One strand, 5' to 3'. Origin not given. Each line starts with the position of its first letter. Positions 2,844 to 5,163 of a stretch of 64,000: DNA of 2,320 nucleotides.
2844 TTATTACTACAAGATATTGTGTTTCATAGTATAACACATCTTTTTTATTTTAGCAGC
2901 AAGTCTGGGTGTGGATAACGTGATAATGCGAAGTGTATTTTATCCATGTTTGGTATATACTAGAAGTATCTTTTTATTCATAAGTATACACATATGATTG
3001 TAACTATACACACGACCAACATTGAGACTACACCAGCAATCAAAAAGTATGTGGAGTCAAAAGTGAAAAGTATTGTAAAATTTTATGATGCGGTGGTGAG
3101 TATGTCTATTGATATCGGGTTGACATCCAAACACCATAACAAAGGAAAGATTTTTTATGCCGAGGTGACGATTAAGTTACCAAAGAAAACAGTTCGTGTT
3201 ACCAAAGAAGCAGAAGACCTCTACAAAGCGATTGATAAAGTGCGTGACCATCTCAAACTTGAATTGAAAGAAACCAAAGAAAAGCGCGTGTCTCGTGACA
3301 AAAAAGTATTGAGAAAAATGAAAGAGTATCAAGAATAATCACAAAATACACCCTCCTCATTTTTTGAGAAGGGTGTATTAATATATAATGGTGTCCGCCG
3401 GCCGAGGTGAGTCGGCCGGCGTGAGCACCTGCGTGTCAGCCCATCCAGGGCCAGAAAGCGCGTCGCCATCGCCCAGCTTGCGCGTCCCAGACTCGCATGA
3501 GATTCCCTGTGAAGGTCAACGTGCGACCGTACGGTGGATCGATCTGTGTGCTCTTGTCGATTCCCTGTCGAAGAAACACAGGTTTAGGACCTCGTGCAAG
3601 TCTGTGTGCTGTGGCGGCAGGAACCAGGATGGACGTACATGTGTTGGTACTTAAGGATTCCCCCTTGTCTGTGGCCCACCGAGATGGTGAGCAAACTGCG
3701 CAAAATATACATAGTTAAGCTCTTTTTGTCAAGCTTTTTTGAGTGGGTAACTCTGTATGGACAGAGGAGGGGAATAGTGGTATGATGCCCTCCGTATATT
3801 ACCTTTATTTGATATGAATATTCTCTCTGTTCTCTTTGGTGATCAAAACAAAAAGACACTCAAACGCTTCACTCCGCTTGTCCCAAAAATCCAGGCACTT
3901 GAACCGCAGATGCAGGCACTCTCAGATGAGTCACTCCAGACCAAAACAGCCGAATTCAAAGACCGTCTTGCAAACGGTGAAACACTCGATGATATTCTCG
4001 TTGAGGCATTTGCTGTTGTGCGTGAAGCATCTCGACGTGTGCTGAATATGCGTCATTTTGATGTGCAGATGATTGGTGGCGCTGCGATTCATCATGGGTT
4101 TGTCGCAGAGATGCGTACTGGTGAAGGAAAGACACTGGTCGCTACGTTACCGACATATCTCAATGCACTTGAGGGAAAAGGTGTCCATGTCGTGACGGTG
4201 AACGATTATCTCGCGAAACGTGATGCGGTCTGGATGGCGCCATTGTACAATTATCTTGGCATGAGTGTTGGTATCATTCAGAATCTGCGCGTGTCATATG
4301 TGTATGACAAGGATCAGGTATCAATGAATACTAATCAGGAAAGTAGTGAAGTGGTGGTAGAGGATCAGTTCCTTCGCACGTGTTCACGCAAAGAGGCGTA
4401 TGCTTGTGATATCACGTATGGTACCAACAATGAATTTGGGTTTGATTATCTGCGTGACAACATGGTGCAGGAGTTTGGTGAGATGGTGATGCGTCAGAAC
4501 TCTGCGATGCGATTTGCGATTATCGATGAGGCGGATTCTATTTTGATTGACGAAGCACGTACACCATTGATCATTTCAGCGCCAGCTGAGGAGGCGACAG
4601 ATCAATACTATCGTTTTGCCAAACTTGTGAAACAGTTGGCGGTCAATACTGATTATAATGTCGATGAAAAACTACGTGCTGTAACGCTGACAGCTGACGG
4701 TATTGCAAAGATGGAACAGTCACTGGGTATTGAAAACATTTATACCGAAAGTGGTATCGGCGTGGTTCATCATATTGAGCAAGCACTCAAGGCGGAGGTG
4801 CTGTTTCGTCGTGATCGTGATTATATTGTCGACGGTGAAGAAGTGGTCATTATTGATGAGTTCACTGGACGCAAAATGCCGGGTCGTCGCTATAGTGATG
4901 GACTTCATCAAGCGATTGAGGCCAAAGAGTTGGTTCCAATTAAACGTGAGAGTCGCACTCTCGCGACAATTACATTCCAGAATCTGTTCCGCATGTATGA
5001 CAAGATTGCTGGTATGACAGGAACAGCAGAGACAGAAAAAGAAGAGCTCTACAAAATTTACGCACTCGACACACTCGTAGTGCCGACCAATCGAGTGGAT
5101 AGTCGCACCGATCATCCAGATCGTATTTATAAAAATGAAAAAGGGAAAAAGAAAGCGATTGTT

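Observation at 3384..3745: Orphan, GC-rich, multi-helix RNA (about 345 nt) with its own promoter and terminator between hpf and secA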

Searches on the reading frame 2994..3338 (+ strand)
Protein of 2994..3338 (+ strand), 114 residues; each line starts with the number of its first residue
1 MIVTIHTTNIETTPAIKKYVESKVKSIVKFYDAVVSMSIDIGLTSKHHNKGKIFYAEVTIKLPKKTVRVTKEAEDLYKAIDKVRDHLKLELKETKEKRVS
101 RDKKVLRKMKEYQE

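Call 8: find_encoding_contigs(protein=window:2994-3338:+, flank=3000, max_places=10)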
Protein window:2994-3338:+ (114 aa): 15 contigs read that carry it; 5 places shown.
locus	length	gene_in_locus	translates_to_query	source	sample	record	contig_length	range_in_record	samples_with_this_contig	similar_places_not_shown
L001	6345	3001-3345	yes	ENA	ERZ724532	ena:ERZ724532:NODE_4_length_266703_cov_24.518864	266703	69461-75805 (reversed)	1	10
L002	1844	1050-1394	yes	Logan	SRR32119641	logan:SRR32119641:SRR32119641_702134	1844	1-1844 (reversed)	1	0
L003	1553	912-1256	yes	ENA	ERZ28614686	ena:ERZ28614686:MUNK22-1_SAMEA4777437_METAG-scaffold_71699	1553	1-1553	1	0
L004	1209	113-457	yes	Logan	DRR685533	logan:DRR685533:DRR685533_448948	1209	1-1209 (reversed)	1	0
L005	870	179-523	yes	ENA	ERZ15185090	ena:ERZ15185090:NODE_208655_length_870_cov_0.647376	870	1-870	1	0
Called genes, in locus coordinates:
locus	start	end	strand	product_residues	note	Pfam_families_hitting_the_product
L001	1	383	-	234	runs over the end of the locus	PF04055:Radical_SAM, PF13353:Fer4_12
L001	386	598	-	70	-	PF13597:NRDD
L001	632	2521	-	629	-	PF13597:NRDD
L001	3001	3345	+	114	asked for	PF02482:Ribosomal_S30AE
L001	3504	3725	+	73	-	-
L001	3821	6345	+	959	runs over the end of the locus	PF07517:SecA_DEAD, PF01043:SecA_PP_bind, PF21090:P-loop_SecA, PF07516:SecA_SW, PF02810:SEC-C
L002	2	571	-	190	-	?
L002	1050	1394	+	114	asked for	PF02482:Ribosomal_S30AE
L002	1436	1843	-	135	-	?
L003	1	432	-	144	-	?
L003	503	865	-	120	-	PF10122:Zn_ribbon_Com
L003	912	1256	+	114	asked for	PF02482:Ribosomal_S30AE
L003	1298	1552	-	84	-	?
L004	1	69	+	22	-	?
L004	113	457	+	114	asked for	PF02482:Ribosomal_S30AE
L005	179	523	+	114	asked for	PF02482:Ribosomal_S30AE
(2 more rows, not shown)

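Call 32: list_cluster_members(proteins=[window:2994-3335:+, P0001, P0002, P0003, P0004])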
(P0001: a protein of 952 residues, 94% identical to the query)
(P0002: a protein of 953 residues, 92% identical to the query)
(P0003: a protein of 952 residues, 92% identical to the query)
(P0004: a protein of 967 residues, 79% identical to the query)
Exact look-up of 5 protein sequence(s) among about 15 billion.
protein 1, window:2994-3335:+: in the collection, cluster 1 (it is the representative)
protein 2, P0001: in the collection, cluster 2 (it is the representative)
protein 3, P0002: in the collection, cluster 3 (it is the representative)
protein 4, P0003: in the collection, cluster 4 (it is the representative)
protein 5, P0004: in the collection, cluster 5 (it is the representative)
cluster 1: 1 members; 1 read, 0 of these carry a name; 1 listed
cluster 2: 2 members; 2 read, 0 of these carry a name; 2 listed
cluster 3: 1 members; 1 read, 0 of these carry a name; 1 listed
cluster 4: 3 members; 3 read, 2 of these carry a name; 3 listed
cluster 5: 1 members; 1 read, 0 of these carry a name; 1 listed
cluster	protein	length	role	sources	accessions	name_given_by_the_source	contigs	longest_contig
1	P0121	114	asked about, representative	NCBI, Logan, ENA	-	-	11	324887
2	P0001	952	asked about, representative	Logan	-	-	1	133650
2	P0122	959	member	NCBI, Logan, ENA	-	-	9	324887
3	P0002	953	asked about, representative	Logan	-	-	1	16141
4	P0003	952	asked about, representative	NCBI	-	-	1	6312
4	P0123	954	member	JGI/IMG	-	preprotein translocase subunit SecA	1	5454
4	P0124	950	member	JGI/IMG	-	preprotein translocase subunit SecA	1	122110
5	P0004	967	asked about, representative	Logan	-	-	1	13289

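Call 33: find_encoding_contigs(protein=P0123, flank=4000, max_places=4)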
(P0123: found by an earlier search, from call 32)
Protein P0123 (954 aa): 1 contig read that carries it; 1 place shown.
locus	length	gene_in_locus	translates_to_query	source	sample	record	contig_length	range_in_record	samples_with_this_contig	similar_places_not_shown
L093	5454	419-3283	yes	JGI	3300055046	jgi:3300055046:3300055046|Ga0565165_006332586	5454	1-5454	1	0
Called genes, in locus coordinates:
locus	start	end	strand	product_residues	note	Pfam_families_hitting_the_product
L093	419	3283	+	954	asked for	PF07517:SecA_DEAD, PF01043:SecA_PP_bind, PF21090:P-loop_SecA, PF07516:SecA_SW, PF02810:SEC-C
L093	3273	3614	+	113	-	-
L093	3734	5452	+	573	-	?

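Call 34: find_encoding_contigs(protein=P0124, flank=4000, max_places=4)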
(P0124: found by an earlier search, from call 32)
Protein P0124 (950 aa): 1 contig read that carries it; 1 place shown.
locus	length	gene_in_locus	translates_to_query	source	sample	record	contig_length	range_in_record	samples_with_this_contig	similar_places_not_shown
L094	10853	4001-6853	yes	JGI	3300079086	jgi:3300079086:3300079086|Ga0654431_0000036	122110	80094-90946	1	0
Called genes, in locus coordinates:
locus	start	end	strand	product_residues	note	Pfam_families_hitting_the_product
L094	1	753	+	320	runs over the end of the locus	PF01565:FAD_binding_4, PF02873:MurB_C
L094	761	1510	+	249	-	-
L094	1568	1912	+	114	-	PF02482:Ribosomal_S30AE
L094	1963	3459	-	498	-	-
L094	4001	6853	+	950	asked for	PF07517:SecA_DEAD, PF01043:SecA_PP_bind, PF21090:P-loop_SecA, PF07516:SecA_SW, PF02810:SEC-C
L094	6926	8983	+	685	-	PF21760:SecD_1st, PF00639:Rotamase, PF13616:Rotamase_3, PF00639:Rotamase, PF13145:Rotamase_2, PF22599:SecDF_P1_head, PF03176:MMPL, PF02355:SecD_SecF_C, +1 more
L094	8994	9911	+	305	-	PF07549:Sec_GG, PF02355:SecD_SecF_C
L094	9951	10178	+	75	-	-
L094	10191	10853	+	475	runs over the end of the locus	PF26449:DUF8128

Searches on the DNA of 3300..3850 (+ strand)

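Call 4: search_rna_families(source=window, start=3300, end=3850, threshold=evalue, max_evalue=10, show_alignments=3)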
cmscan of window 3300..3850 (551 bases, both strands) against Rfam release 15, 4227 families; matches with E-value up to 10: 8.
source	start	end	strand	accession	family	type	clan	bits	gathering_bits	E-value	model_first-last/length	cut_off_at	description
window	3342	3405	-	RF02580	tsr31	Gene; sRNA;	-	22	50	0.39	1-70/70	no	S. aureus tsr31 small RNA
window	3306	3387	+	RF02371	PyrG_leader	Cis-reg; leader;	-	22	65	1.8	1-78/78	no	PyrG leader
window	3301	3365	-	RF00203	snoR160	Gene; snRNA; snoRNA; CD-box;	-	19.3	42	3.2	1-80/80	no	Small nucleolar RNA R160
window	3335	3395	-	RF02371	PyrG_leader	Cis-reg; leader;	-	18.7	65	7.4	21-78/78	no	PyrG leader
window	3300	3365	-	RF00097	snoR71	Gene; snRNA; snoRNA; CD-box;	-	18.1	40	0.64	1-66/107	3'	Plant small nucleolar RNA R71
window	3306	3383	+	RF01208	snoR99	Gene; snRNA; snoRNA; HACA-box;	-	16.7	41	6.3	1-106/106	no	Small nucleolar RNA snoR99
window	3332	3376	+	RF01771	rnk_leader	Cis-reg; leader;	-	15.5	50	8.5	54-100/109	no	Enterobacteria rnk leader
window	3508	3629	+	RF00302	SNORA65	Gene; snRNA; snoRNA; HACA-box;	CL00042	14.2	70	6.6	1-127/127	no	Small nucleolar RNA SNORA65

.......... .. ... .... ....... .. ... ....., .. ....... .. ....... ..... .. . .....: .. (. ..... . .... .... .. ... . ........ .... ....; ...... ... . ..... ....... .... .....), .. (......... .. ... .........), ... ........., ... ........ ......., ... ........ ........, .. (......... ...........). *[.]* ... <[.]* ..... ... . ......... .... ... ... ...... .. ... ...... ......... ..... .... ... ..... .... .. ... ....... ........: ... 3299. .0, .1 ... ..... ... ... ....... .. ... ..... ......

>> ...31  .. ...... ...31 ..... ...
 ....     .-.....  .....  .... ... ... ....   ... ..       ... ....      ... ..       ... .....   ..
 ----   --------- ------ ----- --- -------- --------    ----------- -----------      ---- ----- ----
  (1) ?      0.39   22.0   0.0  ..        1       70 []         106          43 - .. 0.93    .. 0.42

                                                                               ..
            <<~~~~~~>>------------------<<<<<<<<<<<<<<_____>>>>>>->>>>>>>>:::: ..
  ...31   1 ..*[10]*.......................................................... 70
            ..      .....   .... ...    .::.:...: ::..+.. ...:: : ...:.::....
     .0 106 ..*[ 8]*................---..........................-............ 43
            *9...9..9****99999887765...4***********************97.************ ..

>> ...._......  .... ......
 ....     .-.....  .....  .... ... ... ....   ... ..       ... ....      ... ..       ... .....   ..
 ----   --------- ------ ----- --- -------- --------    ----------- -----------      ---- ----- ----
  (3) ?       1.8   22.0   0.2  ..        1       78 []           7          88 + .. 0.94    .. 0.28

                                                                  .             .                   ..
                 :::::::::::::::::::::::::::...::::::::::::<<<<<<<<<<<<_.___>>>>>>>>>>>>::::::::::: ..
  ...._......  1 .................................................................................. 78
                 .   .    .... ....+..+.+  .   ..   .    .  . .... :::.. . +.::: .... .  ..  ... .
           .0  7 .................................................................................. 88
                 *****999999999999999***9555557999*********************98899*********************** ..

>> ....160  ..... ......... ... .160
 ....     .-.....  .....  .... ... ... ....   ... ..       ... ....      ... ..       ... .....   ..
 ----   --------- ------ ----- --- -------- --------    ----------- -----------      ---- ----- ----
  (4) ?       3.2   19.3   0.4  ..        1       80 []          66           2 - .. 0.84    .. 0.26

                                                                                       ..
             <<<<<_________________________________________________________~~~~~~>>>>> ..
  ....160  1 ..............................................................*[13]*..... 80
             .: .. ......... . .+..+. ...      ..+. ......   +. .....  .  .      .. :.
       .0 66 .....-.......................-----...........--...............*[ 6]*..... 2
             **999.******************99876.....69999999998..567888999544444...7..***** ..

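Call 63: search_dna_similar(query=window:3390-3700:+, collection=phages, mode=distant, max_evalue=0.01)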
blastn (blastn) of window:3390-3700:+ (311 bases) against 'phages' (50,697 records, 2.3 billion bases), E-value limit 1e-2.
No match.

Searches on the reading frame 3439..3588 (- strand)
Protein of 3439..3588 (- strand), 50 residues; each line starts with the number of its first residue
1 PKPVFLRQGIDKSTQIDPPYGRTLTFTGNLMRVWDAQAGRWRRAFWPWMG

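Call 29: find_homologous_proteins(query=A2, max_evalue=10)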
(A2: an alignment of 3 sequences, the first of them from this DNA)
Query A2 (3 sequences): 1 candidates shared short words with the query, none scored E <= 10.

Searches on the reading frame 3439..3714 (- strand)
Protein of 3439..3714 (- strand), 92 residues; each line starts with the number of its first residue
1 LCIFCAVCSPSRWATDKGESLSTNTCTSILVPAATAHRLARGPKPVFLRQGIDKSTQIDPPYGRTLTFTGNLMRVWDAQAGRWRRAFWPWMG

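Call 27: search_protein_families(library=pfam, max_evalue=10, proteins=[window:3439-3714:-])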
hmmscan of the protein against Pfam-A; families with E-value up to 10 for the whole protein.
seq(92 aa): 1 family
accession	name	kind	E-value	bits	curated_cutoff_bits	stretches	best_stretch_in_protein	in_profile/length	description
PF20626.4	EGF_Sp38_C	-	0.16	12.5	24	1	5-35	19-47/50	Zona-pellucida-binding protein (Sp38) C-terminal EGF-like domain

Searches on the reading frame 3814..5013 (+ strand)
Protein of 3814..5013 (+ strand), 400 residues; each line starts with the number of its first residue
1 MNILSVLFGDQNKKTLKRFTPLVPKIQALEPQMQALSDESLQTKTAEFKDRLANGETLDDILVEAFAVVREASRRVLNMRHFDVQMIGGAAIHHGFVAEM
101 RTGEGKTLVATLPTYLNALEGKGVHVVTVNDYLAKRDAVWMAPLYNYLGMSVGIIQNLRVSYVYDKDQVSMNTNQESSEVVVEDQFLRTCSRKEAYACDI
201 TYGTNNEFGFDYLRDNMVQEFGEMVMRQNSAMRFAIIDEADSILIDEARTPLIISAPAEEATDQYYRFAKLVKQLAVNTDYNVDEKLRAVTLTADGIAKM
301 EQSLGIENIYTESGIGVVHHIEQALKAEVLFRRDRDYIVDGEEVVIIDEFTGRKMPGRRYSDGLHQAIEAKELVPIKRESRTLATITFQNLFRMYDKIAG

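Call 15: find_related_loci(query=window:3814-5013:+, collection=genome_contigs, flank=2500)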
Query window:3814-5013:+ (400 aa) in genome_contigs; peptide patterns used: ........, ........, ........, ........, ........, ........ (x = any residue, [..] = any of these).
600 stretches matched a pattern (row limit reached: there are more); 595 encode a relative of the query (tblastn E <= 1e-3); the best 80 are kept; 80 distinct loci.
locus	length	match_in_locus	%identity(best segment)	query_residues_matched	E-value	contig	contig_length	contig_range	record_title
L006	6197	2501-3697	71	7-400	0e+0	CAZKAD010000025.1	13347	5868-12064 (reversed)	MAG TPA_asm: uncultured Gammaproteobacteria bacterium isolate SRP219642_co6_366 genome assembly, contig: NODE_4223_lengt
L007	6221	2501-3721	68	1-400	0e+0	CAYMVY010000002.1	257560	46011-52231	MAG TPA_asm: uncultured Gammaproteobacteria bacterium isolate SRP170004_co1_30 genome assembly, contig: NODE_44_length_2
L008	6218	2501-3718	67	3-400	0e+0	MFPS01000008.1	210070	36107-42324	MAG: Candidatus Magasanikbacteria bacterium RIFCSPHIGHO2_01_FULL_33_34 rifcsphigho2_01_scaffold_52, whole genome shotgun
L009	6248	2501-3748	65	1-400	0e+0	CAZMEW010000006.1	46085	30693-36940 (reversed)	MAG TPA_asm: uncultured Gammaproteobacteria bacterium isolate SRP278252_co2_113 genome assembly, contig: NODE_1344_lengt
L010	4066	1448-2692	66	1-400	0e+0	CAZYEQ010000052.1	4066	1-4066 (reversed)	MAG TPA_asm: uncultured Gammaproteobacteria bacterium isolate SRP219642_co4_14 genome assembly, contig: NODE_38690_lengt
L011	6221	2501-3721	60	1-400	1e-163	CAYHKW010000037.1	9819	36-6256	MAG TPA_asm: uncultured Gammaproteobacteria bacterium isolate ERP119705_co13_484 genome assembly, contig: NODE_8621_leng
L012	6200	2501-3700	61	1-400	6e-163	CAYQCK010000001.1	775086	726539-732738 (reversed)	MAG TPA_asm: uncultured Gammaproteobacteria bacterium isolate binchicken_co20_219 genome assembly, contig: NODE_3_length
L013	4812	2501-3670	61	1-400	7e-164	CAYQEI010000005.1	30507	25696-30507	MAG TPA_asm: uncultured Gammaproteobacteria bacterium isolate binchicken_co45_752 genome assembly, contig: NODE_2229_len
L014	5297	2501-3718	61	1-400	3e-159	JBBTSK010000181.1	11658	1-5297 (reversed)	MAG: Patescibacteria group bacterium isolate H41-bin287_1 H41_bin287_1_000000000181, whole genome shotgun sequence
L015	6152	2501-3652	58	4-400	2e-157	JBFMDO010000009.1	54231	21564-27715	MAG: Nitrospirota bacterium isolate MAG221 MAG221_9, whole genome shotgun sequence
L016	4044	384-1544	59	3-400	5e-155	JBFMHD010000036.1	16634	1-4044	MAG: Candidatus Hydrogenedentota bacterium isolate MAG314 MAG314_36, whole genome shotgun sequence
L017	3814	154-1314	58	1-400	5e-157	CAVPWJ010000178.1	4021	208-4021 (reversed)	MAG: uncultured delta proteobacterium isolate MFD10097.bin.2.19 genome assembly, contig: contig_22772, whole genome shot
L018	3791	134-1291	57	3-400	8e-152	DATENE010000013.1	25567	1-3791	MAG TPA_asm: Nitrospiraceae bacterium isolate SMAG_U8961 k141_413376, whole genome shotgun sequence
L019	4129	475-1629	58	3-400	5e-151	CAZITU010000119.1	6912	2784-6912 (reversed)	MAG TPA_asm: uncultured Nitrospirales bacterium isolate binchicken_co21_455 genome assembly, contig: NODE_11936_length_6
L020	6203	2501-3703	58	1-400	6e-149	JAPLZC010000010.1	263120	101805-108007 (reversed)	MAG: Candidatus Staskawiczbacteria bacterium isolate LacPavin_0818_WC45_MAG_38_24 LacPavin_0818_WC45_scaffold_98893, who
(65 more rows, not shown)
